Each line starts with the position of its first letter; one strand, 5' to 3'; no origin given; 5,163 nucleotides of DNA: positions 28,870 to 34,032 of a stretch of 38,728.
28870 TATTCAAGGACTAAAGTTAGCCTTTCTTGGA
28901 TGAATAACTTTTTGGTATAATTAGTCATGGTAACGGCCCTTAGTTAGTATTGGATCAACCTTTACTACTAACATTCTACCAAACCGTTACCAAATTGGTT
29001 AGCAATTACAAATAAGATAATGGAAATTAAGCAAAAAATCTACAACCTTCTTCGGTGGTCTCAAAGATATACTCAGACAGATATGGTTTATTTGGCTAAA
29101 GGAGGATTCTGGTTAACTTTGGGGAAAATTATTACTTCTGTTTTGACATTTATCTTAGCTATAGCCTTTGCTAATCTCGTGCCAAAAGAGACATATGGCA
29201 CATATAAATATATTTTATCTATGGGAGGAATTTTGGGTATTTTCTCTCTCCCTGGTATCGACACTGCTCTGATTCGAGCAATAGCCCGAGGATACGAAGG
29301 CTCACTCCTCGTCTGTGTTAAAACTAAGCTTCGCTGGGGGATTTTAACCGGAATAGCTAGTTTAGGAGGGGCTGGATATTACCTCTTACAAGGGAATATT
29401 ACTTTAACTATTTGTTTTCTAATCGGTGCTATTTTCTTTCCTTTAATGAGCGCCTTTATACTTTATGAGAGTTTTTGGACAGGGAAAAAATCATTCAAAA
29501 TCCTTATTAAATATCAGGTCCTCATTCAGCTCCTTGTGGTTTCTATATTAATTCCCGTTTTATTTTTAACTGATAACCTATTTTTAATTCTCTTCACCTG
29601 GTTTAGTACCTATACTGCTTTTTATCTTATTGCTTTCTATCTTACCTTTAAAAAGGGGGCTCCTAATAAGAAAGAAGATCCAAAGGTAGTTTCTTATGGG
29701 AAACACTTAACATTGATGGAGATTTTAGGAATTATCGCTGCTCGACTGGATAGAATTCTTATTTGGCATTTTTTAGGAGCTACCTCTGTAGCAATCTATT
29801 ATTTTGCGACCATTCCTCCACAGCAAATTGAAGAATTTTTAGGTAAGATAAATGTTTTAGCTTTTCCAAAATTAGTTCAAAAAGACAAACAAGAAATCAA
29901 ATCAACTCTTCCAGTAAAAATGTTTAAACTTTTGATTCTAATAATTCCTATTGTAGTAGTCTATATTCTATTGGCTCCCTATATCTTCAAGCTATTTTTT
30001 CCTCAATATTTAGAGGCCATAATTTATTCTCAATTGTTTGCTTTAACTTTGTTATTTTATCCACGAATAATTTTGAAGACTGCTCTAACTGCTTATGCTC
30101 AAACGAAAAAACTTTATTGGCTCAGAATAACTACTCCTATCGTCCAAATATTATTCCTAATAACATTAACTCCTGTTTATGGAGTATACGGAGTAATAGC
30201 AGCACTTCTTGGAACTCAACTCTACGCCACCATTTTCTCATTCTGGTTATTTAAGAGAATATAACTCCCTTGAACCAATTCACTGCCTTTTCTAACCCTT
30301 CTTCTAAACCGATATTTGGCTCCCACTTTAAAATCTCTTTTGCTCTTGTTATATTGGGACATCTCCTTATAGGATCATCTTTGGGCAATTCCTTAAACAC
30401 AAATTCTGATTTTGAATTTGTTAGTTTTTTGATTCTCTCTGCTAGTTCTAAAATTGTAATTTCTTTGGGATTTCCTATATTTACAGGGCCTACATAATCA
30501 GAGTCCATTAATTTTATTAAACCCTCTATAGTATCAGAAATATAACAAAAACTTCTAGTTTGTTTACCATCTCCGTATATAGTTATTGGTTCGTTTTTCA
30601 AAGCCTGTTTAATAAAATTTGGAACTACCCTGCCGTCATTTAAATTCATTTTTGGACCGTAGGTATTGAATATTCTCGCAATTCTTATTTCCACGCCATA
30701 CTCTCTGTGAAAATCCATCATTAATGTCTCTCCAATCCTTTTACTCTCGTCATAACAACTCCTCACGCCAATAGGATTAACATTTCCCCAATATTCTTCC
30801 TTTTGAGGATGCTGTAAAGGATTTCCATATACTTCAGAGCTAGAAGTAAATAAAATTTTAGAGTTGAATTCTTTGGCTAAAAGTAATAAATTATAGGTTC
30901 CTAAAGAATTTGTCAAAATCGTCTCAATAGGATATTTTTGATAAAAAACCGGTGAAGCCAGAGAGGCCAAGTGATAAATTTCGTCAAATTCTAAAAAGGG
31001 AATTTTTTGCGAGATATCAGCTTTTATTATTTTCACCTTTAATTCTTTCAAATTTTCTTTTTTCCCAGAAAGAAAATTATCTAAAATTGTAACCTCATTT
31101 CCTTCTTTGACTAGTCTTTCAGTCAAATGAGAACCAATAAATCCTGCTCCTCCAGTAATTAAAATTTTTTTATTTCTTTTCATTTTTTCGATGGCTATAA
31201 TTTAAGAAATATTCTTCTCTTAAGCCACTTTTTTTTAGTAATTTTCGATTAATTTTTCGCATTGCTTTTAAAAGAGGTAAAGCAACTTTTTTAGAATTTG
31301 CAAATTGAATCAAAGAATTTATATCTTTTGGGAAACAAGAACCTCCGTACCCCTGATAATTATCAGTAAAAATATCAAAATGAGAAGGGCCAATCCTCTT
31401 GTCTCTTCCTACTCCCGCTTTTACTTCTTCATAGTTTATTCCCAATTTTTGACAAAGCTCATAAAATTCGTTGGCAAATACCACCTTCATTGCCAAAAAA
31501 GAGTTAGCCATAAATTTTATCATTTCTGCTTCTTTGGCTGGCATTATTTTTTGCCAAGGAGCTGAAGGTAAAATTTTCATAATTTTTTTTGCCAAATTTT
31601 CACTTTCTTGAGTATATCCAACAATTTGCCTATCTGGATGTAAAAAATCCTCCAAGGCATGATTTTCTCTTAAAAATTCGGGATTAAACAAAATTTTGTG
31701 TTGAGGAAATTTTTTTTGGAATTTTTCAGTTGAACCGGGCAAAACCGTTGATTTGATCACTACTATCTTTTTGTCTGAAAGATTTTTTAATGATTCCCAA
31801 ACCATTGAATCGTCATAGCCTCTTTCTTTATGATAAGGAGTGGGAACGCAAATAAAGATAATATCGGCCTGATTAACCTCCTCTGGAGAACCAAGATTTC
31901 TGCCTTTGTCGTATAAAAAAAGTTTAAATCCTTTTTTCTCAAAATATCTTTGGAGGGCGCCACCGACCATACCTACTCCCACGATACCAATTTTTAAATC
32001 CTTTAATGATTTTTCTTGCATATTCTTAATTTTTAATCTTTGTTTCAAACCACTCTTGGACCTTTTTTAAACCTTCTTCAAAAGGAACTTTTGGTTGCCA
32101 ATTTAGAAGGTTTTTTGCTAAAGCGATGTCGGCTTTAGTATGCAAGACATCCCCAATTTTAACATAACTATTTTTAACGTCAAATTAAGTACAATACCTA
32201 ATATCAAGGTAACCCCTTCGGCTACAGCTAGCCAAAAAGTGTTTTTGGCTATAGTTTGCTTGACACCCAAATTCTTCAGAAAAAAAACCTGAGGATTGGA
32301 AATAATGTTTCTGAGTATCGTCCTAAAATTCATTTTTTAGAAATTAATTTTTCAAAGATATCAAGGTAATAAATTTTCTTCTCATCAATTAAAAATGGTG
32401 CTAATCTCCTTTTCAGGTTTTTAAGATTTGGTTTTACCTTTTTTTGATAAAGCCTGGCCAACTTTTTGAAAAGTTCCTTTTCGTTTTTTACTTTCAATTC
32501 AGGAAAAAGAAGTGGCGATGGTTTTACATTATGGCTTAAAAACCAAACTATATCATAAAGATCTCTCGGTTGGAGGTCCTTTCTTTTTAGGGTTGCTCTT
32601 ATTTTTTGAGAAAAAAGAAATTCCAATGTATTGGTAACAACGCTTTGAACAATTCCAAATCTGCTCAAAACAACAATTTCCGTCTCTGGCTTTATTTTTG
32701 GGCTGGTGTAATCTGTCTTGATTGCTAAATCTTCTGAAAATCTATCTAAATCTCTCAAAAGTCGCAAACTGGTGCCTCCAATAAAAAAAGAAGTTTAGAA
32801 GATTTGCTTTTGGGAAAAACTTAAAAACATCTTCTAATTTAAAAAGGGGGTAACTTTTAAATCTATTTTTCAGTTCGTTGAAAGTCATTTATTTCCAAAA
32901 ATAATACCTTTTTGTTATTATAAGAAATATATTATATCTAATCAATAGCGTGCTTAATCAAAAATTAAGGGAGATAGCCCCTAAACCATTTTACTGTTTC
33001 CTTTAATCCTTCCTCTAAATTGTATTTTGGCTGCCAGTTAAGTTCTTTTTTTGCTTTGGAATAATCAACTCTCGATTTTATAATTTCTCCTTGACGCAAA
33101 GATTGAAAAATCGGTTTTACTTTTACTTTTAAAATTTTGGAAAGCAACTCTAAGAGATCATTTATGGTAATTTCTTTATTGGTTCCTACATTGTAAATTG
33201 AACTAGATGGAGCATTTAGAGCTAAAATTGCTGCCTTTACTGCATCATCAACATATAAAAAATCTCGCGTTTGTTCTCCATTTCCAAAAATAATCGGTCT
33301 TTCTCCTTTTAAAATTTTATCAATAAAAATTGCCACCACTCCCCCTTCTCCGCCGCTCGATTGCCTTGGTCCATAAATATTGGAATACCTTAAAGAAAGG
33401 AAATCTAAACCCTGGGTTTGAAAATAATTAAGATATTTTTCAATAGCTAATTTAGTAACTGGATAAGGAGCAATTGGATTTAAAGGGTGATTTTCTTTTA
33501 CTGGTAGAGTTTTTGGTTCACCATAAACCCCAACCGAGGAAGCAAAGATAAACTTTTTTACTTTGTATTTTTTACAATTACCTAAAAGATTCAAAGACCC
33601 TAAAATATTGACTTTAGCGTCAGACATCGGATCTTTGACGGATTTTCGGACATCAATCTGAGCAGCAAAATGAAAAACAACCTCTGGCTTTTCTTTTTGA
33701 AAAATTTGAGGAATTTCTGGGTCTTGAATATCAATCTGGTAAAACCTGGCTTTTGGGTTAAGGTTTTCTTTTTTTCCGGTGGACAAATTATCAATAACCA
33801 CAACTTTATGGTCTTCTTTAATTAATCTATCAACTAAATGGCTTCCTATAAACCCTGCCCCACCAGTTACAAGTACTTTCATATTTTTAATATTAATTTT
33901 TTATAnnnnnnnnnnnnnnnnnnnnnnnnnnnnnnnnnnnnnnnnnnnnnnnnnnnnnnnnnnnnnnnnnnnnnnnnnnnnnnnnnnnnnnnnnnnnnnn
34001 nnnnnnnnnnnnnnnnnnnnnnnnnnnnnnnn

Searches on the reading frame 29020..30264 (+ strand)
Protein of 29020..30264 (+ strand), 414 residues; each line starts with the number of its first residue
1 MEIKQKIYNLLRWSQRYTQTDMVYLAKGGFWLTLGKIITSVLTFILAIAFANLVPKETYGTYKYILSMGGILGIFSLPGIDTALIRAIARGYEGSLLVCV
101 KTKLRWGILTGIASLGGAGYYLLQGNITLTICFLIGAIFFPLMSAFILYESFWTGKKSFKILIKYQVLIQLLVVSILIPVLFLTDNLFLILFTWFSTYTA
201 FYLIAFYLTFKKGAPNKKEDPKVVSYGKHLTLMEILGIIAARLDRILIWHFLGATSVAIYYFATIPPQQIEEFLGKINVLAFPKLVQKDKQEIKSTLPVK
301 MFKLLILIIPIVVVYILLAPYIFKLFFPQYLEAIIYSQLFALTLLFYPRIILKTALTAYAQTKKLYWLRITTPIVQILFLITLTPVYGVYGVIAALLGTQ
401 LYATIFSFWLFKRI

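Call 17: search_protein_families(library=pfam, proteins=[window:29020-30264:+], max_evalue=0.01)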
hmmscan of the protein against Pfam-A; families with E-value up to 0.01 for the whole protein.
window:29020-30264:+ (414 aa): 2 families
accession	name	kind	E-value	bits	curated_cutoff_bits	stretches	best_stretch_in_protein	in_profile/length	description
PF01943.22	Polysacc_synt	-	1.8e-17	64.1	28.2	1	25-283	1-268/274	Polysaccharide biosynthesis protein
PF13440.11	Polysacc_synt_3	-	3.4e-09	36.8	23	1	51-328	3-285/293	Polysaccharide biosynthesis protein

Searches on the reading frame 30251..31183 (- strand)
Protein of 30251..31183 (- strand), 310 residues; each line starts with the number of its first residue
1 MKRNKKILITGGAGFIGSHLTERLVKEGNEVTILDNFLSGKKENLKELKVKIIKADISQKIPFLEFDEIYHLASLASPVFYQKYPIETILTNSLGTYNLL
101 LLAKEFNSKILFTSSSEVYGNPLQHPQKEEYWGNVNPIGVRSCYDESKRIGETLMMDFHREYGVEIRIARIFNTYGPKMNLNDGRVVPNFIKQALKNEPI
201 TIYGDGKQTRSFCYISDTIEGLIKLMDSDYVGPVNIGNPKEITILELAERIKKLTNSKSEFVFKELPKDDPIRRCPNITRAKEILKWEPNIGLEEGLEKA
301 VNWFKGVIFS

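Call 17: search_protein_families(library=pfam, proteins=[window:30251-31183:-], max_evalue=0.01)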
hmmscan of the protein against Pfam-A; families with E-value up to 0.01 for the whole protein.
window:30251-31183:- (310 aa): 8 families
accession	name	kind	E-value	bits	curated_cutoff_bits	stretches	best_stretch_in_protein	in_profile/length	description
PF01370.27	Epimerase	-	6.6e-51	173.5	20.9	1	7-237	1-240/240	NAD dependent epimerase/dehydratase family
PF16363.11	GDP_Man_Dehyd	-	1.1e-49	170.2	27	1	8-299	1-331/332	GDP-mannose 4,6 dehydratase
PF02719.21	Polysacc_synt_2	-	6.3e-13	49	20.2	2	142-259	136-251/293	Polysaccharide biosynthesis protein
PF01073.25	3Beta_HSD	-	1.3e-12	47.8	22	1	8-215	1-218/280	3-beta hydroxysteroid dehydrogenase/isomerase family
PF07993.18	NAD_binding_4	-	1.5e-10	41.1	20.1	1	65-176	88-209/258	Male sterility protein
PF04321.23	RmlD_sub_bind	-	6.6e-08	32.4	27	1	6-259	2-235/287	RmlD substrate binding domain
PF00106.31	adh_short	-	0.00022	21.2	26.6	1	5-59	1-60/195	short chain dehydrogenase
PF05368.20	NmrA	-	0.00087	19.4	27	1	4-59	2-59/298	NmrA-like family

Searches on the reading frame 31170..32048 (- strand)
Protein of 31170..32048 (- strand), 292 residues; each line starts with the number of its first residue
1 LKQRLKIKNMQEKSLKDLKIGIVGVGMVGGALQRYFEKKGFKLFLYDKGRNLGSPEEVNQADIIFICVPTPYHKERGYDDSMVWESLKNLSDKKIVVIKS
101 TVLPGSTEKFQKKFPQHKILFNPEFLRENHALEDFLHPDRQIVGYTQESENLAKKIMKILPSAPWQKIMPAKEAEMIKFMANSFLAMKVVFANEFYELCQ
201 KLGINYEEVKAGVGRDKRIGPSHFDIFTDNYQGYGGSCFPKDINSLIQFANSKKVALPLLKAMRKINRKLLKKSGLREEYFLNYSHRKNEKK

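Call 17: search_protein_families(library=pfam, proteins=[window:31170-32048:-], max_evalue=0.01)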
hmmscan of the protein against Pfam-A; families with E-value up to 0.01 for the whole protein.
window:31170-32048:- (292 aa): 6 families
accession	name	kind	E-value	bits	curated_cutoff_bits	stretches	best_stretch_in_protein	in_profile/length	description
PF00984.24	UDPG_MGDP_dh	-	1.2e-27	96.3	25.4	1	172-268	1-93/94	UDP-glucose/GDP-mannose dehydrogenase family, central domain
PF03721.20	UDPG_MGDP_dh_N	-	9.7e-24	84.4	27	1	56-154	72-185/187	UDP-glucose/GDP-mannose dehydrogenase family, NAD binding domain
PF03446.21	NAD_binding_2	-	1.1e-05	25.9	21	1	19-121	1-114/161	NAD binding domain of 6-phosphogluconate dehydrogenase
PF02826.25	2-Hacid_dh_C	-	0.00026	20.9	25.1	1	8-69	27-100/178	D-isomer specific 2-hydroxyacid dehydrogenase, NAD binding domain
PF03807.23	F420_oxidored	-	0.0039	18.2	21.6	0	20-71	2-70/94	NADP oxidoreductase coenzyme F420-dependent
PF14833.11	NAD_binding_11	-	0.0075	16.9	30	0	175-274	4-109/122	NAD-binding of NADP-dependent 3-hydroxyisobutyrate dehydrogenase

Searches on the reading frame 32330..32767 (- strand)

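Call 17: search_protein_families(library=pfam, proteins=[window:32330-32767:-], max_evalue=0.01)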
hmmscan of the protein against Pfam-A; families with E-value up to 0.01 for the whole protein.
window:32330-32767:- (145 aa): 2 families
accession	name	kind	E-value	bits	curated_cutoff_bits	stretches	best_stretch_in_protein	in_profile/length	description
PF08843.17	AbiEii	-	1.2e-06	29.1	22.5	1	29-96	116-191/238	Nucleotidyl transferase AbiEii toxin, Type IV TA system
PF24549.1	DUF7602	-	0.0025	18.2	27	1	90-125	10-45/89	Domain of unknown function (DUF7602)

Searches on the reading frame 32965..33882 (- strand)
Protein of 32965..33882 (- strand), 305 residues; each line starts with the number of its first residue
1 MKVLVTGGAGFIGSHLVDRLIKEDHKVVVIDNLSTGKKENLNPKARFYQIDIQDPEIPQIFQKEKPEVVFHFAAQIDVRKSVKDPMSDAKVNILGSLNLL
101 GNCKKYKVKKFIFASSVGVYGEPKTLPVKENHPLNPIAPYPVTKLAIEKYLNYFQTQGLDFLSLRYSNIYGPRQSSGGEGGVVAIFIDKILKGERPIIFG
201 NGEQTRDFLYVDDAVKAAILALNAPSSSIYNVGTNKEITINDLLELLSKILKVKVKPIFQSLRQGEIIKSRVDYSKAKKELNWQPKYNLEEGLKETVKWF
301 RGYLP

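Call 17: search_protein_families(library=pfam, proteins=[window:32965-33882:-], max_evalue=0.01)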
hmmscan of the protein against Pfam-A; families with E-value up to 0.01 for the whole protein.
window:32965-33882:- (305 aa): 9 families
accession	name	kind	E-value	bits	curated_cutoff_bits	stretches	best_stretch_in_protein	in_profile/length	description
PF01370.27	Epimerase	-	2.3e-67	227.3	20.9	1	3-233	1-240/240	NAD dependent epimerase/dehydratase family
PF16363.11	GDP_Man_Dehyd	-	1.6e-65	222.2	27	1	4-296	1-332/332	GDP-mannose 4,6 dehydratase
PF01073.25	3Beta_HSD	-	2.3e-23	83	22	1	4-224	1-231/280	3-beta hydroxysteroid dehydrogenase/isomerase family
PF02719.21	Polysacc_synt_2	-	1.2e-21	77.6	20.2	1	3-266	1-267/293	Polysaccharide biosynthesis protein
PF04321.23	RmlD_sub_bind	-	8.1e-18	64.9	27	1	1-173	1-155/287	RmlD substrate binding domain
PF07993.18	NAD_binding_4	-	3.5e-12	46.5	20.1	2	65-217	88-257/258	Male sterility protein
PF13460.12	NAD_binding_10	-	1.4e-09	38.5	27.2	1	7-169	1-146/184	NAD(P)H-binding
PF00106.31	adh_short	-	0.00021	21.3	26.6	1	3-56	3-62/195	short chain dehydrogenase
PF05368.20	NmrA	-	0.00032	20.8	27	1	2-116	4-107/298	NmrA-like family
